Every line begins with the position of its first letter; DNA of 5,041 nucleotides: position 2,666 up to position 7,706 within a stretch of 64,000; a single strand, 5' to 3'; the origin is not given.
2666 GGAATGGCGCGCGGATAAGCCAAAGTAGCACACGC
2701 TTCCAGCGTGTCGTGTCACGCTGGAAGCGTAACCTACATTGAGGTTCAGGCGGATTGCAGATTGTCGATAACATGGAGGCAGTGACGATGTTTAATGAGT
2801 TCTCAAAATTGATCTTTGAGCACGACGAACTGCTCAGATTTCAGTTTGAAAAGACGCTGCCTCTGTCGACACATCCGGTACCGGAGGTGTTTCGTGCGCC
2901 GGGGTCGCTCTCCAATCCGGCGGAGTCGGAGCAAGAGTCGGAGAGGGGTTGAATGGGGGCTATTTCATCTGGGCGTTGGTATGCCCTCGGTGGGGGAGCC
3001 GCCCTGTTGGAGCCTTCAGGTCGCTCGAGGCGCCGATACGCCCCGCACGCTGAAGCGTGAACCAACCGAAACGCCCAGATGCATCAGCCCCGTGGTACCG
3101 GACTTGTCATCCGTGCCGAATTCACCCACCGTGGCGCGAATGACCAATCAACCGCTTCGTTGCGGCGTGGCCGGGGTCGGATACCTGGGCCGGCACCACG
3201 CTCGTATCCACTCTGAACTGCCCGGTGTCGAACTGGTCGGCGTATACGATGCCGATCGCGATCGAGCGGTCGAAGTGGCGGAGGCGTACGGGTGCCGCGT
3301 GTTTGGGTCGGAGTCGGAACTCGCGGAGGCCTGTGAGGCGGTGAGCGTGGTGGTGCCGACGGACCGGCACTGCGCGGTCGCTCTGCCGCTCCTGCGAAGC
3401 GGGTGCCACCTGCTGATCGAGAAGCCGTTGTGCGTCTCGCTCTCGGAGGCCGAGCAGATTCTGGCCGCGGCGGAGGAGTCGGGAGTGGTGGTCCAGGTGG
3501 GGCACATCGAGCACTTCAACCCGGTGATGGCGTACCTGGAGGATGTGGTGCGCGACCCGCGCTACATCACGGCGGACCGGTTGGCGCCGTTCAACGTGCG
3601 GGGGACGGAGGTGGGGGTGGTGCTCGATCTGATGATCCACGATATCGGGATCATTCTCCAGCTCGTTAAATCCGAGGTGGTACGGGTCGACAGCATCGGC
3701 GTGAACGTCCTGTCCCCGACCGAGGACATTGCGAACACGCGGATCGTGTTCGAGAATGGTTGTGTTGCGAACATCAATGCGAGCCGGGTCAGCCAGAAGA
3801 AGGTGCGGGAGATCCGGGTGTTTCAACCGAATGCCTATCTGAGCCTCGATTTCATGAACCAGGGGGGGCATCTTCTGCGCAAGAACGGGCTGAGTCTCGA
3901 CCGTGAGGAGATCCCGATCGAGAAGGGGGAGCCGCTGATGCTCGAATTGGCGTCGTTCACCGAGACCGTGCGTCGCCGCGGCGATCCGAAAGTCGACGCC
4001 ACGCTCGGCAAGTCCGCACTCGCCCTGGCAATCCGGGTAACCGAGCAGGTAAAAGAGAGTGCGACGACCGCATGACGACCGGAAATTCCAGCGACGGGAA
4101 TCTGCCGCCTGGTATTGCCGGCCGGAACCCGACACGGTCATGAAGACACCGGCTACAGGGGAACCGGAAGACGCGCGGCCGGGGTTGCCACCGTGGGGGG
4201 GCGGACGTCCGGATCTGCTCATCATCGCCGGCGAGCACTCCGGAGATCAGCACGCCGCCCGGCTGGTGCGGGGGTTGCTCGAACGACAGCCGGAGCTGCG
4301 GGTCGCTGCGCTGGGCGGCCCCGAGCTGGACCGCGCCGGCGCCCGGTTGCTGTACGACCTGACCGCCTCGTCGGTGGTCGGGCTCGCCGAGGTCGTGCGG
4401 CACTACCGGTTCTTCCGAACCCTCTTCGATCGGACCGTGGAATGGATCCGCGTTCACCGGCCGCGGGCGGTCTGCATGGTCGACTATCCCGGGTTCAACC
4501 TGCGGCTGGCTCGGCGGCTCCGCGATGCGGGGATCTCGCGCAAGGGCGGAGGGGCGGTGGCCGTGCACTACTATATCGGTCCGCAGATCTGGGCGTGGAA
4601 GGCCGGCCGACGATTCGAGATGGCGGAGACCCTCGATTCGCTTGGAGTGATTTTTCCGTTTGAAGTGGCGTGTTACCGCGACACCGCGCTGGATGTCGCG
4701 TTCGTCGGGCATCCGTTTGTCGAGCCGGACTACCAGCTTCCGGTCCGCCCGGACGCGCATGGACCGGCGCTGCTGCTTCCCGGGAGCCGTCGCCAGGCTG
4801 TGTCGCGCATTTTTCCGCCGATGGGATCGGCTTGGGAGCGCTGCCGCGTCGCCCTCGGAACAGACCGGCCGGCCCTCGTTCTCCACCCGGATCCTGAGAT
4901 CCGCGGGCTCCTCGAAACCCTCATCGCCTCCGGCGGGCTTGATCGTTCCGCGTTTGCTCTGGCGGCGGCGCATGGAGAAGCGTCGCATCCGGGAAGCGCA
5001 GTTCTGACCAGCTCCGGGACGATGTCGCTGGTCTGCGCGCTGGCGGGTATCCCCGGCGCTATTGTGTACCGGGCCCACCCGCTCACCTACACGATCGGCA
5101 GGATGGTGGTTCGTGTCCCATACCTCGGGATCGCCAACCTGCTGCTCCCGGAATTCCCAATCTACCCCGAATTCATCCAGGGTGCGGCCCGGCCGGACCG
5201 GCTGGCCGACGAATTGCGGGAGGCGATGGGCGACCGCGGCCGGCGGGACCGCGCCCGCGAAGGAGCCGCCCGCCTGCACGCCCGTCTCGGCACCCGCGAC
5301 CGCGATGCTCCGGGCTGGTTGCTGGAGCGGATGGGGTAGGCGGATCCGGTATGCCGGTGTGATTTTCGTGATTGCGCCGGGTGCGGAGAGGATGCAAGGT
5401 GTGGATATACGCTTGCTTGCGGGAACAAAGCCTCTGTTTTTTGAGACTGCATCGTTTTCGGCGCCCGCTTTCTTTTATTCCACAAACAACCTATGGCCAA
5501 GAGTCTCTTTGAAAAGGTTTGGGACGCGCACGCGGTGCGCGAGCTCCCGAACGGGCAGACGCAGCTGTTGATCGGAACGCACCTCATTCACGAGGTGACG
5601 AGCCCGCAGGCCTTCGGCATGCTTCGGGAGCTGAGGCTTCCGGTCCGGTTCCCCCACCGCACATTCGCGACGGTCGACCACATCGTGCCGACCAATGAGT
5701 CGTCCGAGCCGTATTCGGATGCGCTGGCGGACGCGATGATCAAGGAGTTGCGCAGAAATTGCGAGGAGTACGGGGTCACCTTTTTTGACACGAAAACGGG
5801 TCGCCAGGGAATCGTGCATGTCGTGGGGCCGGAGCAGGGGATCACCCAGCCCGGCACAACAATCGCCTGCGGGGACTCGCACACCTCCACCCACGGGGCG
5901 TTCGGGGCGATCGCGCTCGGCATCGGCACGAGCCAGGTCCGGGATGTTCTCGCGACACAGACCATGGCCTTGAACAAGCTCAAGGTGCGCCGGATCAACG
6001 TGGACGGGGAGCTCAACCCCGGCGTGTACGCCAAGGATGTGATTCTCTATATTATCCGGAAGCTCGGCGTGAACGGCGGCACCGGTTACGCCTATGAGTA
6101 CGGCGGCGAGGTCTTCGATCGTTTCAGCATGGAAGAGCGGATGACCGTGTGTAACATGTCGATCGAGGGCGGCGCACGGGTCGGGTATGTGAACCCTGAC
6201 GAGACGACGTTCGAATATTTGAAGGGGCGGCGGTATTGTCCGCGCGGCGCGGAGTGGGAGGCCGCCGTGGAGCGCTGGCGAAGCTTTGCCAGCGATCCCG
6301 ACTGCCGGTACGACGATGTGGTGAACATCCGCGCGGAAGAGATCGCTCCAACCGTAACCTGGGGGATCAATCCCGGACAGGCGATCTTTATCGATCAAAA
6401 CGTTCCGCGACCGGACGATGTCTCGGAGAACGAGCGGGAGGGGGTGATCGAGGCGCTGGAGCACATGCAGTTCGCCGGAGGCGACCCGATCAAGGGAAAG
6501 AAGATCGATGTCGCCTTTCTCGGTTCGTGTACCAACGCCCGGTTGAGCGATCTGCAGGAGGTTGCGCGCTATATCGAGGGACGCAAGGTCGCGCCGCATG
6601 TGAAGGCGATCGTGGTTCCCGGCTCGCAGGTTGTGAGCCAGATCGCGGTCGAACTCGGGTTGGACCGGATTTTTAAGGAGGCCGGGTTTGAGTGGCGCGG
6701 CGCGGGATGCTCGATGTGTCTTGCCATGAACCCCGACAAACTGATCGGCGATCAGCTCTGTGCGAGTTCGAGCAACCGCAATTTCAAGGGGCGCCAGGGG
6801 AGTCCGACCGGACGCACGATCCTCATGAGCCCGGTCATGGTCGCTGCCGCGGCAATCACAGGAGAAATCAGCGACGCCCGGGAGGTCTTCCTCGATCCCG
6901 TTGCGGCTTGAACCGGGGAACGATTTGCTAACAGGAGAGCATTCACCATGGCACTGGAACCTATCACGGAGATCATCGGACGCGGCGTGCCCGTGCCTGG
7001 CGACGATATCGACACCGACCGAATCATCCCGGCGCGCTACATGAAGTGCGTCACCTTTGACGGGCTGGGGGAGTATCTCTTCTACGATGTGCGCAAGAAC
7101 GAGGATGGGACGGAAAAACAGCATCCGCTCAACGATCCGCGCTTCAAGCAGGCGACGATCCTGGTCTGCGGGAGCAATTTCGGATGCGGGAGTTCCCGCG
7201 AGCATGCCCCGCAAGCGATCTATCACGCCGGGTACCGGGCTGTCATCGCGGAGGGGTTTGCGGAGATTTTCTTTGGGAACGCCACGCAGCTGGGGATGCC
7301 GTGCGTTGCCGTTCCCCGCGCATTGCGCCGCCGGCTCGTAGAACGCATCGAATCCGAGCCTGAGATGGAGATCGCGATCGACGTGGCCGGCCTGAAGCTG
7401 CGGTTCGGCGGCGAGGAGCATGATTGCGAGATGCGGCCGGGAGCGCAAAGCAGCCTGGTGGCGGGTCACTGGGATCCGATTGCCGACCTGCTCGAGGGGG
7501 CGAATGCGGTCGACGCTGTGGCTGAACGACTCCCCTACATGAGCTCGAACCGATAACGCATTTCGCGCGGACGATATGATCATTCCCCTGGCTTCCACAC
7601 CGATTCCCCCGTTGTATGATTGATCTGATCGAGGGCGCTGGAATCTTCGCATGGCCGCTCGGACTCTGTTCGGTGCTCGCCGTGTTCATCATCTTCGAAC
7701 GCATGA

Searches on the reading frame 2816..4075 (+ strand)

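Call 50: search_protein_families(library=pfam, proteins=[window:2816-4075:+], max_evalue=0.00001)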
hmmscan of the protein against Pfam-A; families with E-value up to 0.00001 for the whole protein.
window:2816-4075:+ (419 aa): 2 families
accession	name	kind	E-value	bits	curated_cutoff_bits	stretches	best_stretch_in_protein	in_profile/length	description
PF01408.29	GFO_IDH_MocA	-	1.4e-27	97.2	24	1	114-230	1-120/120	Oxidoreductase family, NAD-binding Rossmann fold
PF22725.1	GFO_IDH_MocA_C3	-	1.5e-08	35.2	27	1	265-336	42-117/124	GFO/IDH/MocA C-terminal domain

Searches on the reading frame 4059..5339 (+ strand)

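Call 50: search_protein_families(library=pfam, proteins=[window:4059-5339:+], max_evalue=0.00001)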
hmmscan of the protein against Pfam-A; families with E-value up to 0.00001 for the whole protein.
window:4059-5339:+ (426 aa): 1 family
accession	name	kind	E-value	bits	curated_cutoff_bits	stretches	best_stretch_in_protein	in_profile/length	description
PF02684.21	LpxB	-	2.7e-64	217.8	22.6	1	54-402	2-351/374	Lipid-A-disaccharide synthetase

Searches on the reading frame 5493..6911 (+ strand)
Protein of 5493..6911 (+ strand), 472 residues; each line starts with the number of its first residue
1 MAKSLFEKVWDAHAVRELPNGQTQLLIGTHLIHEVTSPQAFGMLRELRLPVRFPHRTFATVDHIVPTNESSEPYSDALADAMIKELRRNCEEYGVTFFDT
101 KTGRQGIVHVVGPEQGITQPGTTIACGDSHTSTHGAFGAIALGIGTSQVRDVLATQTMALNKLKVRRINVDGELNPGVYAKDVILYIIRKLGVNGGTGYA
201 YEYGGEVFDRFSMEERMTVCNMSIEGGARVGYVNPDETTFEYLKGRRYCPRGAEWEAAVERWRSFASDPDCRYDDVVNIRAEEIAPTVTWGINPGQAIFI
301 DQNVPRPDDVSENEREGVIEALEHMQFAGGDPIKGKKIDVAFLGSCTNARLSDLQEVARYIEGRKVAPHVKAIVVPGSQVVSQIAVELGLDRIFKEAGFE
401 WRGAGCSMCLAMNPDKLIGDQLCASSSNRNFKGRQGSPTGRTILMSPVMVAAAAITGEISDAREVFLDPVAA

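Call 50: search_protein_families(library=pfam, proteins=[window:5493-6911:+], max_evalue=0.00001)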
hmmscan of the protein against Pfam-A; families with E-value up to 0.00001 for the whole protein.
window:5493-6911:+ (472 aa): 1 family
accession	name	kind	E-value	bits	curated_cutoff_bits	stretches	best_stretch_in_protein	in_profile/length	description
PF00330.25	Aconitase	-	2.9e-165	551.2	28.7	1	7-457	1-463/463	Aconitase family (aconitate hydratase)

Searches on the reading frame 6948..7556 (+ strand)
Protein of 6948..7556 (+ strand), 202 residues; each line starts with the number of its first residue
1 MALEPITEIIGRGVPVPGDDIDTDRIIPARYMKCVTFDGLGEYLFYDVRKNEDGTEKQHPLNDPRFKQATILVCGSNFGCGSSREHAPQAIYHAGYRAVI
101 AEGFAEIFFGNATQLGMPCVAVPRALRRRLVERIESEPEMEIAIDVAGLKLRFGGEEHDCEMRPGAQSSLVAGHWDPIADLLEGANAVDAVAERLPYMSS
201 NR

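Call 50: search_protein_families(library=pfam, proteins=[window:6948-7556:+], max_evalue=0.00001)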
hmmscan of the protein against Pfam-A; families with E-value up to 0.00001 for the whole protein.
window:6948-7556:+ (202 aa): 1 family
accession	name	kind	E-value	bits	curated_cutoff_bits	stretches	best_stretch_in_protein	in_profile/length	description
PF00694.25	Aconitase_C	-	3.9e-20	73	22.8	1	11-117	9-123/131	Aconitase C-terminal domain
